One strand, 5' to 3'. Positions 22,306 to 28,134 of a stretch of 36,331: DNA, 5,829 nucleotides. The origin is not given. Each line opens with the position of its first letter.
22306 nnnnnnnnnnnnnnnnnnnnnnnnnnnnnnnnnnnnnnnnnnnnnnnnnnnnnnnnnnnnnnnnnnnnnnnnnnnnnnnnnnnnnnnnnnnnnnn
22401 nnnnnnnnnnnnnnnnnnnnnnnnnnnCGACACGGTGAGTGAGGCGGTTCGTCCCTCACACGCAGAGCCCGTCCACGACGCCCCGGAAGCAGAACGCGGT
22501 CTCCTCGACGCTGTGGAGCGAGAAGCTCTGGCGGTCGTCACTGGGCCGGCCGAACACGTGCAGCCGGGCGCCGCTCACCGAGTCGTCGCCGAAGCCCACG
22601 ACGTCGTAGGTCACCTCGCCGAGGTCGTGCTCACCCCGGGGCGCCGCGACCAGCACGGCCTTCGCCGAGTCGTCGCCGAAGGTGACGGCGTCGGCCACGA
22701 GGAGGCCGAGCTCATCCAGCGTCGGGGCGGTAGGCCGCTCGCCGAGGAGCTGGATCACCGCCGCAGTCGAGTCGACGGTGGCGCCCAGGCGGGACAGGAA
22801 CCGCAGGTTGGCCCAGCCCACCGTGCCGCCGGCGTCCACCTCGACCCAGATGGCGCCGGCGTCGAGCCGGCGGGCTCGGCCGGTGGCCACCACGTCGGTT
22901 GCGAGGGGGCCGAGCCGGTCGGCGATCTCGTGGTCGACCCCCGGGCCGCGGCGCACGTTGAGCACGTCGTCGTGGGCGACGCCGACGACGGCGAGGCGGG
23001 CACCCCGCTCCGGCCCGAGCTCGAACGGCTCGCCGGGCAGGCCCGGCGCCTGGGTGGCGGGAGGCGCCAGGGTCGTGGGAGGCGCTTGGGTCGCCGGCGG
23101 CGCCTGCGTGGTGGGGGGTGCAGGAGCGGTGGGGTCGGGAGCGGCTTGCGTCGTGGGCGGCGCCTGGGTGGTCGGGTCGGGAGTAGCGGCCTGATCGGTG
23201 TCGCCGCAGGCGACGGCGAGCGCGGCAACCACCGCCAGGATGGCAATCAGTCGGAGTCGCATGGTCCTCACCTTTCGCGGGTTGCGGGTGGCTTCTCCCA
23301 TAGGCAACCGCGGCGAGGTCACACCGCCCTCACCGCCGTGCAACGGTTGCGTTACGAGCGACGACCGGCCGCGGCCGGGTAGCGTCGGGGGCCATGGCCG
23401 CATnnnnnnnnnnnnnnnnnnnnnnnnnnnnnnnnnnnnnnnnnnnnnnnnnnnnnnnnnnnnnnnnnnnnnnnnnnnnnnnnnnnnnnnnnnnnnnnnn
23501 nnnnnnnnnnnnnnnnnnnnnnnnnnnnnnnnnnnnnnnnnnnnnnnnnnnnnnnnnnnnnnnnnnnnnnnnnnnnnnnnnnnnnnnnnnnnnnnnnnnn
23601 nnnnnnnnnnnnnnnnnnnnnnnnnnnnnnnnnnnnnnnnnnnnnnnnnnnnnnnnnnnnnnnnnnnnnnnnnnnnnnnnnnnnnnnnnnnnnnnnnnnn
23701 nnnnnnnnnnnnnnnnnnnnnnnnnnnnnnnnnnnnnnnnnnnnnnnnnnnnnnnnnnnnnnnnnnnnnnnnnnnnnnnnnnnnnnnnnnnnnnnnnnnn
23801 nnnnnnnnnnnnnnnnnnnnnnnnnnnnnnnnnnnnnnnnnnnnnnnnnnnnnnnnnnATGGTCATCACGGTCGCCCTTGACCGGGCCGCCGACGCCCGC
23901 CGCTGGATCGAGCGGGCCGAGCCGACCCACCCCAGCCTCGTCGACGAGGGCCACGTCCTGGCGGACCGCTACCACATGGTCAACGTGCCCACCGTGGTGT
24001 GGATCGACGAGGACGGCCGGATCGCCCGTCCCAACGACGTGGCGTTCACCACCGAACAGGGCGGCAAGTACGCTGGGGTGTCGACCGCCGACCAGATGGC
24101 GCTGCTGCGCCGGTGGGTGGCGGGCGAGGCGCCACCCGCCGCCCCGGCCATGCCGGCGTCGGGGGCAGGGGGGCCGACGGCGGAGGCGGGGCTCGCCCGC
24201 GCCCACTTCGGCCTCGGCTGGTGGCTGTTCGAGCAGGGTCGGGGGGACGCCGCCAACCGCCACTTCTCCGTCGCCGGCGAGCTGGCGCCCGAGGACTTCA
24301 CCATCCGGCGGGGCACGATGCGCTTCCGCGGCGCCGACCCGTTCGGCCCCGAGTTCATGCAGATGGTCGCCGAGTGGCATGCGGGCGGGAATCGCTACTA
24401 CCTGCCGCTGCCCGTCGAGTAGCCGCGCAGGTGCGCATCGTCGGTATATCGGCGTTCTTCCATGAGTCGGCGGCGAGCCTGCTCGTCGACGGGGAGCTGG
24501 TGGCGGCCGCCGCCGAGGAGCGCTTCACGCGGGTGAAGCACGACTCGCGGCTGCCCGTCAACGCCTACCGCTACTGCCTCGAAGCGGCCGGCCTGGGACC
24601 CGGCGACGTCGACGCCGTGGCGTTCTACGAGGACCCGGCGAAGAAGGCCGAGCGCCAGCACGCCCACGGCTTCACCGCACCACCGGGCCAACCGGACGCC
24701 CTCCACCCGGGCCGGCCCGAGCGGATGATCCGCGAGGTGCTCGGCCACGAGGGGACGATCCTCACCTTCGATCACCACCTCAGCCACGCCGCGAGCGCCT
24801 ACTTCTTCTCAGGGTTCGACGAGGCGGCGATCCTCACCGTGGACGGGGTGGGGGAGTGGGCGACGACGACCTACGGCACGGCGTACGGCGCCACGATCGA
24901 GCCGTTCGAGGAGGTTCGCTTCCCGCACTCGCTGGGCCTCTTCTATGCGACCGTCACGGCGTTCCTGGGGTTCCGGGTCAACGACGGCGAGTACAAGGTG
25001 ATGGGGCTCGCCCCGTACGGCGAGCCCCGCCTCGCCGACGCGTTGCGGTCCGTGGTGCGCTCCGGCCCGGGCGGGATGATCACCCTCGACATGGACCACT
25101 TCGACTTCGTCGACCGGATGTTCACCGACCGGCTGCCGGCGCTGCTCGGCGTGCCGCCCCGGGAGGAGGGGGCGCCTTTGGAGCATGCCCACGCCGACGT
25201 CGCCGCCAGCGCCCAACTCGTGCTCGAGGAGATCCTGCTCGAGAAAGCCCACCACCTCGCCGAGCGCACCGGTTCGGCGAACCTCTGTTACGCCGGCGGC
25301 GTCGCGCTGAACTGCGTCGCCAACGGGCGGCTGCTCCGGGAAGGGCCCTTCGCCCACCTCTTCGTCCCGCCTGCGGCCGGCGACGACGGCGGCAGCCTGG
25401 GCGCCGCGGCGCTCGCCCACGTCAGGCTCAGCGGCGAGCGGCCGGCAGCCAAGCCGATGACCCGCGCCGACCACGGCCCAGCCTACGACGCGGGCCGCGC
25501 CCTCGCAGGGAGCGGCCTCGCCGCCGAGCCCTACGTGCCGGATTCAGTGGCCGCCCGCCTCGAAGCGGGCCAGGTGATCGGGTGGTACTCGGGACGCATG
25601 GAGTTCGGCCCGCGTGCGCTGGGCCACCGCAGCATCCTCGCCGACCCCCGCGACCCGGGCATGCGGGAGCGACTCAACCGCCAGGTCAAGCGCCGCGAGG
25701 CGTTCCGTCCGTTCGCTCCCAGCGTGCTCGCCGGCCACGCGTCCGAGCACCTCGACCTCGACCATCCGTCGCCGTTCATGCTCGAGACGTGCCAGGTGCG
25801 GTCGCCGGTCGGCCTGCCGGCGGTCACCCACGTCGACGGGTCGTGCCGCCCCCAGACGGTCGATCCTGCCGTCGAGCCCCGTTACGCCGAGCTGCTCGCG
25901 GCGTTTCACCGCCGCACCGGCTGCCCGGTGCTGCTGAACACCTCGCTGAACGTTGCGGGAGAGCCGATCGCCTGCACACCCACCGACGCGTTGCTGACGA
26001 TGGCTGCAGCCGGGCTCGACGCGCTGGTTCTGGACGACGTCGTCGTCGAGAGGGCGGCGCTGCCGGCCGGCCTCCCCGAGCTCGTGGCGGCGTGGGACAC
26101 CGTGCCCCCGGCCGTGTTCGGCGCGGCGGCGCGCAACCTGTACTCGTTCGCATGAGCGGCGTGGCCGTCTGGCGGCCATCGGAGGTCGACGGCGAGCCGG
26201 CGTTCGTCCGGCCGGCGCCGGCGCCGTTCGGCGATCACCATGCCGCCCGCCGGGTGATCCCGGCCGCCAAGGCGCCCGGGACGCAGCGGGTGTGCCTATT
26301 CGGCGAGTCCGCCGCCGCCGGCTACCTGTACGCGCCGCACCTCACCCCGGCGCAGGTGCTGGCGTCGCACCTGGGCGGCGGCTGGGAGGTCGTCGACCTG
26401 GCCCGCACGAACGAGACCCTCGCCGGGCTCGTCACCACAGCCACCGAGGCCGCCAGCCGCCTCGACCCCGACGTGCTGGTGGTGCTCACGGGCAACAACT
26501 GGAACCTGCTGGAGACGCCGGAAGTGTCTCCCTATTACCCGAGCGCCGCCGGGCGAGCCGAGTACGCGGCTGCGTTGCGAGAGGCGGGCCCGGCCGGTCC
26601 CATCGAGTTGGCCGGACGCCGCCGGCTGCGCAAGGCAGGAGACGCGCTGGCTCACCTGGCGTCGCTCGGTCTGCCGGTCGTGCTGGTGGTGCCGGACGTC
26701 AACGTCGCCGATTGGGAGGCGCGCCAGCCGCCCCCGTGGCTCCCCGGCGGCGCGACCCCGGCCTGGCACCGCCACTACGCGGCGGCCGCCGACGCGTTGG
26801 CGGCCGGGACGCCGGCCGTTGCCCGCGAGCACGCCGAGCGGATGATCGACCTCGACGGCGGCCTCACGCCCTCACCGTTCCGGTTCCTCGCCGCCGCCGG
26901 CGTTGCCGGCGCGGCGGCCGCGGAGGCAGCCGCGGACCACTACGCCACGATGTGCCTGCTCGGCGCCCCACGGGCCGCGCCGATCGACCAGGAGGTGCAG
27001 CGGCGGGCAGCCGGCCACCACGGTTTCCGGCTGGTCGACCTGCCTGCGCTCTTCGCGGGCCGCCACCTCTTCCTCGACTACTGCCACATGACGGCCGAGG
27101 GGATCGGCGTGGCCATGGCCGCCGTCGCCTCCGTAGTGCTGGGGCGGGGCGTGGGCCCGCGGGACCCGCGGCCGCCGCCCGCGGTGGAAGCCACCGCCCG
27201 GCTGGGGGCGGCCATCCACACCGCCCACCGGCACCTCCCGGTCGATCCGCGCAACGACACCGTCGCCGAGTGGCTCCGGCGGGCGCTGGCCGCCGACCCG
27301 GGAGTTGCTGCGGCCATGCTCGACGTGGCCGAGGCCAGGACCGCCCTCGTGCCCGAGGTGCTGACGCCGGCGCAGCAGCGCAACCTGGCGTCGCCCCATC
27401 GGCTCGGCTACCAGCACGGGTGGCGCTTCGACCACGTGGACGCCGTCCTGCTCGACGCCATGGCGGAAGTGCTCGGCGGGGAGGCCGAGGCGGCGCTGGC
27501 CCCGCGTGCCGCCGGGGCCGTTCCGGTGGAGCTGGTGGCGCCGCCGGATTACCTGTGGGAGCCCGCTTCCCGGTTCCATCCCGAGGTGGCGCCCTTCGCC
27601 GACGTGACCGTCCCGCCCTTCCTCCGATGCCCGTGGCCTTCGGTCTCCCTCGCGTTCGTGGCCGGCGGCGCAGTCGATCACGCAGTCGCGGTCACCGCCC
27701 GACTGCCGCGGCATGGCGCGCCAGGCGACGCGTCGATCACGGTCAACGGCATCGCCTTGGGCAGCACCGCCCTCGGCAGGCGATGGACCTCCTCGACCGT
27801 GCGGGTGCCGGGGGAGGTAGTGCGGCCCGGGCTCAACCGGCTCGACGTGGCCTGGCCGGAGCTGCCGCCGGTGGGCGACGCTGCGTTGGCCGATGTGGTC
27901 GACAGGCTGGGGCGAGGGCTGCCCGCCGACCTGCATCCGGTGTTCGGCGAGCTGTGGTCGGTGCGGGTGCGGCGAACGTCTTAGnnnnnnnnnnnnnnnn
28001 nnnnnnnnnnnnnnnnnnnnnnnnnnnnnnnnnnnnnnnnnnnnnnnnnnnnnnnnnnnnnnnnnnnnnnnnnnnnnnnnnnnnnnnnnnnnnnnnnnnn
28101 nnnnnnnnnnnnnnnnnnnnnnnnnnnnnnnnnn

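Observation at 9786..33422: Four paralogous secreted proteins share a ~230-aa 'FGxPGD-x4-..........-x3-YR' repeat module fused to different cell-envelope domains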

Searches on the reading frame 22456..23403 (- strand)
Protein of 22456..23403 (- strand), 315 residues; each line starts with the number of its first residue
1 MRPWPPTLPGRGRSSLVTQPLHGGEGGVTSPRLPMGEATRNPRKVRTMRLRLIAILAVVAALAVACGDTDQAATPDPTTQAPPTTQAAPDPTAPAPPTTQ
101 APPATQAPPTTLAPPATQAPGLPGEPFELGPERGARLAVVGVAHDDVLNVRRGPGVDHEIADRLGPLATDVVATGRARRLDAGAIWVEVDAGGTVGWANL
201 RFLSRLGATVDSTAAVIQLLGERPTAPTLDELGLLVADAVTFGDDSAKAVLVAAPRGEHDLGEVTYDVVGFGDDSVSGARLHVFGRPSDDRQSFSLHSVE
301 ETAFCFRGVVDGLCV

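Call 24: search_protein_families(library=pfam, proteins=[window:22456-23403:-], max_evalue=0.01)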
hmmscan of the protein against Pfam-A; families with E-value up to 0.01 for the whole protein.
window:22456-23403:- (315 aa): 1 family
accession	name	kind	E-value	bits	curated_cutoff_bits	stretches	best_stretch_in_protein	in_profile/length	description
PF08239.17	SH3_3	-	0.0034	18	27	1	146-203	1-53/54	Bacterial SH3 domain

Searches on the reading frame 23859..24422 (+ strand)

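Call 25: search_protein_families(library=pfam, proteins=[window:23859-24422:+], max_evalue=0.01)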
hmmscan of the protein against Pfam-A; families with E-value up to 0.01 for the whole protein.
window:23859-24422:+ (187 aa): 2 families
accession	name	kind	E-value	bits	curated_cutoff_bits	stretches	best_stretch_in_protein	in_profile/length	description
PF00578.27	AhpC-TSA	-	0.00022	21.6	26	1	2-56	62-122/124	AhpC/TSA family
PF07719.23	TPR_2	-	0.0046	17.4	27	1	113-146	1-34/34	Tetratricopeptide repeat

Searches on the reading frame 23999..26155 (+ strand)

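Call 25: search_protein_families(library=pfam, proteins=[window:23999-26155:+], max_evalue=0.01)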
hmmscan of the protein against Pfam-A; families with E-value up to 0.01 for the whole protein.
window:23999-26155:+ (718 aa): 3 families
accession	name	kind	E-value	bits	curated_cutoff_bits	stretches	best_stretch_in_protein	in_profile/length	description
PF16861.10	Carbam_trans_C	-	2.1e-65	219.9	27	1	518-685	1-170/170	Carbamoyltransferase C-terminus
PF02543.21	Carbam_trans_N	-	3.9e-65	221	24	2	254-470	127-345/346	Carbamoyltransferase N-terminus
PF00814.31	TsaD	-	0.0074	16.5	24.8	0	397-458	190-251/264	tRNA N6-adenosine threonylcarbamoyltransferase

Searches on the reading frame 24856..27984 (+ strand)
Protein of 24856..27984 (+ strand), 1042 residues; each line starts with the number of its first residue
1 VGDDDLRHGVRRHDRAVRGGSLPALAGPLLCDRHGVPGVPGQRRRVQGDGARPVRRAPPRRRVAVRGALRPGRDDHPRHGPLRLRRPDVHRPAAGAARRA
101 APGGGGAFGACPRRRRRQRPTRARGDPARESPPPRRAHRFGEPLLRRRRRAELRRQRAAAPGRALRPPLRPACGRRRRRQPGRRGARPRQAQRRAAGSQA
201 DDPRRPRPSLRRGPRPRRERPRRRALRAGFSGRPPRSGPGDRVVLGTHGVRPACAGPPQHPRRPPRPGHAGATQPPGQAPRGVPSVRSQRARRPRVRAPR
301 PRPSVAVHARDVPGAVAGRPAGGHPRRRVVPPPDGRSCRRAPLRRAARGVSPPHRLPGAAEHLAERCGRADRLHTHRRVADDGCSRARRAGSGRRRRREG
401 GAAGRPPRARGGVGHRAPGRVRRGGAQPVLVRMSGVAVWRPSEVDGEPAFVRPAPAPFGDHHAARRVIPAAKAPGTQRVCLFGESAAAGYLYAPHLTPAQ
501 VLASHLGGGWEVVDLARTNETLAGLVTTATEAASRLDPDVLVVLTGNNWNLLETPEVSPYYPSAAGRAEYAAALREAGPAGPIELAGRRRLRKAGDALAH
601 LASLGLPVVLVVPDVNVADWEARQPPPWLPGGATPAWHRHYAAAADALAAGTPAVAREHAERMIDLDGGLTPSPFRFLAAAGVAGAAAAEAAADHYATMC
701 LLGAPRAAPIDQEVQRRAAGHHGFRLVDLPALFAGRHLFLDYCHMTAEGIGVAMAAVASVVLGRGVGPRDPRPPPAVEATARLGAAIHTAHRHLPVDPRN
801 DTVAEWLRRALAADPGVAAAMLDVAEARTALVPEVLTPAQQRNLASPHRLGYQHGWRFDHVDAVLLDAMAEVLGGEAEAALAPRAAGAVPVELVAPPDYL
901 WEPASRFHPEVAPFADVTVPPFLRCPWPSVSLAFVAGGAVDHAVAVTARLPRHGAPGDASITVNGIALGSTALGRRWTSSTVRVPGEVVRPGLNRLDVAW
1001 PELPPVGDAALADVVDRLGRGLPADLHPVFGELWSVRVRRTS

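Call 25: search_protein_families(library=pfam, proteins=[window:24856-27984:+], max_evalue=0.01)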
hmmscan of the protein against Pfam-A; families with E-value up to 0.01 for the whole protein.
window:24856-27984:+ (1042 aa): 1 family
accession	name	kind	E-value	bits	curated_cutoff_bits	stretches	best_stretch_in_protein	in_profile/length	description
PF13472.12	Lipase_GDSL_2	-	0.00017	22.6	32.9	1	482-675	2-158/178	GDSL-like Lipase/Acylhydrolase family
